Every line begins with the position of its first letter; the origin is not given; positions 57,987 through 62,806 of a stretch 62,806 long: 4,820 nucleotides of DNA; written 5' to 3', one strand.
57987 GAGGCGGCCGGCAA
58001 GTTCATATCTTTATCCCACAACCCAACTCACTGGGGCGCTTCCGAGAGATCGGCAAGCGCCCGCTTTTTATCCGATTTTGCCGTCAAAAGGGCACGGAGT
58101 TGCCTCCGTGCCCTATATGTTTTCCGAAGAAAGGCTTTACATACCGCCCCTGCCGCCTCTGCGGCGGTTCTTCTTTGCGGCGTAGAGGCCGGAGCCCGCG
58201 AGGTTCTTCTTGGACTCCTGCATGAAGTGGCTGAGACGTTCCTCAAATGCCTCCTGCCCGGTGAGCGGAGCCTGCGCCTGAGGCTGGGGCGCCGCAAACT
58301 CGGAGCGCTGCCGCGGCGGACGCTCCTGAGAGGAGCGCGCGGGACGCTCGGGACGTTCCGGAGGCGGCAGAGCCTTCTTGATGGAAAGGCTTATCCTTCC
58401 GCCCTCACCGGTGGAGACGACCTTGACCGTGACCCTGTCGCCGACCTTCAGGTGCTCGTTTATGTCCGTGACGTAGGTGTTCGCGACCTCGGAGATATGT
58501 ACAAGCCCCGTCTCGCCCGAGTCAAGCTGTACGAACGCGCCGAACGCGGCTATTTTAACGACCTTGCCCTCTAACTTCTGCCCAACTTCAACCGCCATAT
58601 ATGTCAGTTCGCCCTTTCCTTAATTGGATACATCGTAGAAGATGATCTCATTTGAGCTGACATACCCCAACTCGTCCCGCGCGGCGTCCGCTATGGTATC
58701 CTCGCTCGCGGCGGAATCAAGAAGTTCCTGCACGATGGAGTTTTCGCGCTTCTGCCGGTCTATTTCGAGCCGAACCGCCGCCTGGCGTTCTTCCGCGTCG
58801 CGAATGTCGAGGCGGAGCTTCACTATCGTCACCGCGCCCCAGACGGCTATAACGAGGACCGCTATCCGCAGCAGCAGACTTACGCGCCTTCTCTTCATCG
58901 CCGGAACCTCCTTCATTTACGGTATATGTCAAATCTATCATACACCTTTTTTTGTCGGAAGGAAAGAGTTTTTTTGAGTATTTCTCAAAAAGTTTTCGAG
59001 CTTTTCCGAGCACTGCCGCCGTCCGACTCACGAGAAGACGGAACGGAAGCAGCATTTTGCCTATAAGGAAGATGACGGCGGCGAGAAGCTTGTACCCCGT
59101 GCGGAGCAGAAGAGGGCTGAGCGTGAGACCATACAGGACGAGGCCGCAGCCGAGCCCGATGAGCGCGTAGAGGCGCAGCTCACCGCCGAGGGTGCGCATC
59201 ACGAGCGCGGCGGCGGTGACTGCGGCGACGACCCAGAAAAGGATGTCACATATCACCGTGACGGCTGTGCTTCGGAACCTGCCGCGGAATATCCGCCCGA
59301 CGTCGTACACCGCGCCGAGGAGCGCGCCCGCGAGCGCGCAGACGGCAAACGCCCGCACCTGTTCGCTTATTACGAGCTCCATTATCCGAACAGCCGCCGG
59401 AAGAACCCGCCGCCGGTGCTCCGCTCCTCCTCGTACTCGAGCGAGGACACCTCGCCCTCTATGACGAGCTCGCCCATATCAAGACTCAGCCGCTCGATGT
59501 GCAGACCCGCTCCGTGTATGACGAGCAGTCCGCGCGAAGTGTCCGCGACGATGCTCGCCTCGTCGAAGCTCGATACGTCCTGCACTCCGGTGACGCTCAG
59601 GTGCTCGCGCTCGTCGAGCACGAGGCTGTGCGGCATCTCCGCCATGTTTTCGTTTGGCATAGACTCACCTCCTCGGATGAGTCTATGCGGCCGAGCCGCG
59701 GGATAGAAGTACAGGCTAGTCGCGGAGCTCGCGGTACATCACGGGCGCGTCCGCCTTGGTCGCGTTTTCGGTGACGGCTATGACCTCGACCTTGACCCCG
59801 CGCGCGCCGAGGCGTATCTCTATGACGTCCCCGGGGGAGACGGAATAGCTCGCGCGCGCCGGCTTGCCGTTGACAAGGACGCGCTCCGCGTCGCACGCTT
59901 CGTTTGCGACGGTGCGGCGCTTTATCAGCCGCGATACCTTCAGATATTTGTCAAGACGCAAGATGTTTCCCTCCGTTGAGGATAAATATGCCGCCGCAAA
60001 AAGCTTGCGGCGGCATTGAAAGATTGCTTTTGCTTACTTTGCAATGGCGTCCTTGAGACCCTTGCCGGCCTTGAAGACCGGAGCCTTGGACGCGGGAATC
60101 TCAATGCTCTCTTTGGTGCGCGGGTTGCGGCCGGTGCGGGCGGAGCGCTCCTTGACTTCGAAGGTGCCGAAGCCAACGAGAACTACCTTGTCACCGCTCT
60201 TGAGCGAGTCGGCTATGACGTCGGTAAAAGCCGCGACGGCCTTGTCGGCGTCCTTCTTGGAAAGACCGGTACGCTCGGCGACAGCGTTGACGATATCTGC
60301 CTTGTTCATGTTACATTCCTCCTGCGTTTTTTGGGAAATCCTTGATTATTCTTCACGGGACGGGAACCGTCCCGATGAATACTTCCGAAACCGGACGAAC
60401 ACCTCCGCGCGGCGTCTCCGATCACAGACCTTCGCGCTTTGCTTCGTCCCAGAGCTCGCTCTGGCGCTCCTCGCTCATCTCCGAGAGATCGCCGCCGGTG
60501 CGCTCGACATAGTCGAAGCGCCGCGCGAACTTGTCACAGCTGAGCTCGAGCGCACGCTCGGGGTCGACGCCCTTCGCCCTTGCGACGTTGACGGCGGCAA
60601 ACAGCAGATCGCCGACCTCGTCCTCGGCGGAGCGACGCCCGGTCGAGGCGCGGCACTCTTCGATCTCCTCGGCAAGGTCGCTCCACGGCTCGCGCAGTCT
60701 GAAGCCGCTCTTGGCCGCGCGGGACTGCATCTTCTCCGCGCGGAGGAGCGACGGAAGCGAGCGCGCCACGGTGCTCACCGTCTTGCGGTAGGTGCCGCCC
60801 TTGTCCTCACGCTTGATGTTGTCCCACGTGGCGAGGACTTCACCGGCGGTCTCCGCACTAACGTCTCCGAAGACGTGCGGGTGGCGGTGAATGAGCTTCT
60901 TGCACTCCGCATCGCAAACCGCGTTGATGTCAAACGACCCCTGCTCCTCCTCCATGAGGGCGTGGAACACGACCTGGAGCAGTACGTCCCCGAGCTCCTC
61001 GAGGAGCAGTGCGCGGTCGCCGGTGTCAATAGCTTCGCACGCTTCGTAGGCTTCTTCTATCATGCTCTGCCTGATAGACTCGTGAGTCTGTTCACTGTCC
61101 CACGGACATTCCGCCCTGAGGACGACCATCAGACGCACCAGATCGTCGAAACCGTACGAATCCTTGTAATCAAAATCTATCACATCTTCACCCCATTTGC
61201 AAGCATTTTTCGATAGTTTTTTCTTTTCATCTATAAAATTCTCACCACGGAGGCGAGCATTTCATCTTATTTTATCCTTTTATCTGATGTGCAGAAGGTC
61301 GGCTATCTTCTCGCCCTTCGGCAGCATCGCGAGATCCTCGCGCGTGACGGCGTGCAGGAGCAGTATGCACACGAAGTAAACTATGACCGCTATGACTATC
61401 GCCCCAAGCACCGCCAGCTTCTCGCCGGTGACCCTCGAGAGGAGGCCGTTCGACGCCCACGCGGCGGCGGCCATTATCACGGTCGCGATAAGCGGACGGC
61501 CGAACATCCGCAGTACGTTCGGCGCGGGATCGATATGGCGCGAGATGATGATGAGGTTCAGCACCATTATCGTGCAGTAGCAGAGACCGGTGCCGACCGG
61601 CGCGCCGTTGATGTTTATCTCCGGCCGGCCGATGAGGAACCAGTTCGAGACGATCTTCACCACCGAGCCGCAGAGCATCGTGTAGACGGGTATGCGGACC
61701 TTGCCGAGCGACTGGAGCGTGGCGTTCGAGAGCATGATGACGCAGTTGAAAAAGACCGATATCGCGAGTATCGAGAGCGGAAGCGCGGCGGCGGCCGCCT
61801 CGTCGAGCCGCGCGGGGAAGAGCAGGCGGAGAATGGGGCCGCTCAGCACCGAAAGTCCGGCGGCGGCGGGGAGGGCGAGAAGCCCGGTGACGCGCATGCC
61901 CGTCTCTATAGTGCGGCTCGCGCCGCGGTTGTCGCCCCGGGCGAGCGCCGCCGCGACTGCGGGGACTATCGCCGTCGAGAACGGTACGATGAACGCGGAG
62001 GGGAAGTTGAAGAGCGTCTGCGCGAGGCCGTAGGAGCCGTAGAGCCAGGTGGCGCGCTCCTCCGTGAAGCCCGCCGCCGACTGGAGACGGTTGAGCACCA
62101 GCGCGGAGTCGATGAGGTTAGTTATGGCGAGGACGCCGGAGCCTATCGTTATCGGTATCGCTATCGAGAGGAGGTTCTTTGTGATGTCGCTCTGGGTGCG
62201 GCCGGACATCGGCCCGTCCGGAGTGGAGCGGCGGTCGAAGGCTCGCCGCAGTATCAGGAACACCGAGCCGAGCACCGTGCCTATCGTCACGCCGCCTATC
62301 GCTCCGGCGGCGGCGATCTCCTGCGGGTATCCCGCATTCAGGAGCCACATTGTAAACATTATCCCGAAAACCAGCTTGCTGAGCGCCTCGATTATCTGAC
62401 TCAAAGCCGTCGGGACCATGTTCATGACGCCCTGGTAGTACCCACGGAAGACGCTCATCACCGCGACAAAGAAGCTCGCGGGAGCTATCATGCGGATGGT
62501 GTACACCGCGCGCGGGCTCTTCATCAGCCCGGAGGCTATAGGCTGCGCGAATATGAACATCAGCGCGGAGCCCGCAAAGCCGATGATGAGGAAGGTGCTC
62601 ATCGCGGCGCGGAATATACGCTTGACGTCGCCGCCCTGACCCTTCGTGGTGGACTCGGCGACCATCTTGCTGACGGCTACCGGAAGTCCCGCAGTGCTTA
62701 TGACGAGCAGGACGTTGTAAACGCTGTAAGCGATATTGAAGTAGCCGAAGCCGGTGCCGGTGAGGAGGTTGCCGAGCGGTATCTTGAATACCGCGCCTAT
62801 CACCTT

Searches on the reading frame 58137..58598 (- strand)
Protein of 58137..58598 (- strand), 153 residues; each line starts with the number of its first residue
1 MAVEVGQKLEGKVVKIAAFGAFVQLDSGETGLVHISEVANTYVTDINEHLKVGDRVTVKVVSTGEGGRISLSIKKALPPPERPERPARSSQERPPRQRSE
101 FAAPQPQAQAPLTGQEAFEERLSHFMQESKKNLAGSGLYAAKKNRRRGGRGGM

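Call 70: search_protein_families(library=pfam, proteins=[window:58137-58598:-], max_evalue=0.0001)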
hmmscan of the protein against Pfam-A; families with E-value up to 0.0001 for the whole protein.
window:58137-58598:- (153 aa): 2 families
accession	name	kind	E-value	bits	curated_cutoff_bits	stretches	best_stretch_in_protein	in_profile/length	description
PF00575.29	S1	-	4.2e-18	65.9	22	1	3-74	2-74/74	S1 RNA binding domain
PF23459.1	S1_RRP5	-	6.5e-06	27.1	27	1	5-63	3-61/72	RRP5 S1 domain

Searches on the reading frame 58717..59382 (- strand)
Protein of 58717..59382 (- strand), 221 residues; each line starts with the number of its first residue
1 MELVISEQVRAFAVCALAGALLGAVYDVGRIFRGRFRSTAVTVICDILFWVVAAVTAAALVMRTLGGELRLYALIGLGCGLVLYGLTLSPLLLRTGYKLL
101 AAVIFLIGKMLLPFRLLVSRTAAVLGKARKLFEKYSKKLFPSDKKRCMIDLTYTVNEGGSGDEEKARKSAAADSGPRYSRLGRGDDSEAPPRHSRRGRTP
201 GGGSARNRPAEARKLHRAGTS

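Call 70: search_protein_families(library=pfam, proteins=[window:58717-59382:-], max_evalue=0.0001)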
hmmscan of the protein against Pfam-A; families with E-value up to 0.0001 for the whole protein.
window:58717-59382:- (221 aa): 1 family
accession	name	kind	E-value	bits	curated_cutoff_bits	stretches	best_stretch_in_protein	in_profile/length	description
PF09578.15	Spore_YabQ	-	3.6e-18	65.9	27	1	12-89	1-79/79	Spore cortex protein YabQ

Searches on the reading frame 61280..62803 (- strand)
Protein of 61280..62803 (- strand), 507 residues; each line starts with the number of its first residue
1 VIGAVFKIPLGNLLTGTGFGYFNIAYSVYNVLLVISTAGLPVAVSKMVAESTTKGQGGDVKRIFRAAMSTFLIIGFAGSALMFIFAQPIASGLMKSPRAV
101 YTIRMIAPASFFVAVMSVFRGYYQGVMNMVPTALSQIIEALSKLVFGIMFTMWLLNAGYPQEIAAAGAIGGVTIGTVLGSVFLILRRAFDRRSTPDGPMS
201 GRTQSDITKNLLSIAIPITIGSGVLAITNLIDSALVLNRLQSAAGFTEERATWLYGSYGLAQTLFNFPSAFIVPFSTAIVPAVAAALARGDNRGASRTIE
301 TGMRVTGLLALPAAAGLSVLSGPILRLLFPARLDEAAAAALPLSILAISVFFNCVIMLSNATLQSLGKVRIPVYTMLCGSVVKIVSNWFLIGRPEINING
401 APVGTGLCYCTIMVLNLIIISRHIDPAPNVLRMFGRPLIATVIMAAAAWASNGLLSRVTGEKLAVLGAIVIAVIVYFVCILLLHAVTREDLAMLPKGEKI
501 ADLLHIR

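Call 51: search_protein_families(library=pfam, proteins=[window:61280-62803:-], max_evalue=0.0001)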
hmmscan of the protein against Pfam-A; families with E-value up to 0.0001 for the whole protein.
window:61280-62803:- (507 aa): 4 families
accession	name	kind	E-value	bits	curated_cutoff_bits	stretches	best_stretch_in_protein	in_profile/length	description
PF01943.22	Polysacc_synt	-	9e-25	88.1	28.2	1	1-284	17-271/274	Polysaccharide biosynthesis protein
PF03023.19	MurJ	-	2.2e-21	76.4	27.4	1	56-453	47-434/451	Lipid II flippase MurJ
PF01554.23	MatE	-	6.3e-18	65.4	24.9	1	257-388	30-160/161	MatE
PF13440.11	Polysacc_synt_3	-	1.6e-10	41.2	23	1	13-333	5-288/293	Polysaccharide biosynthesis protein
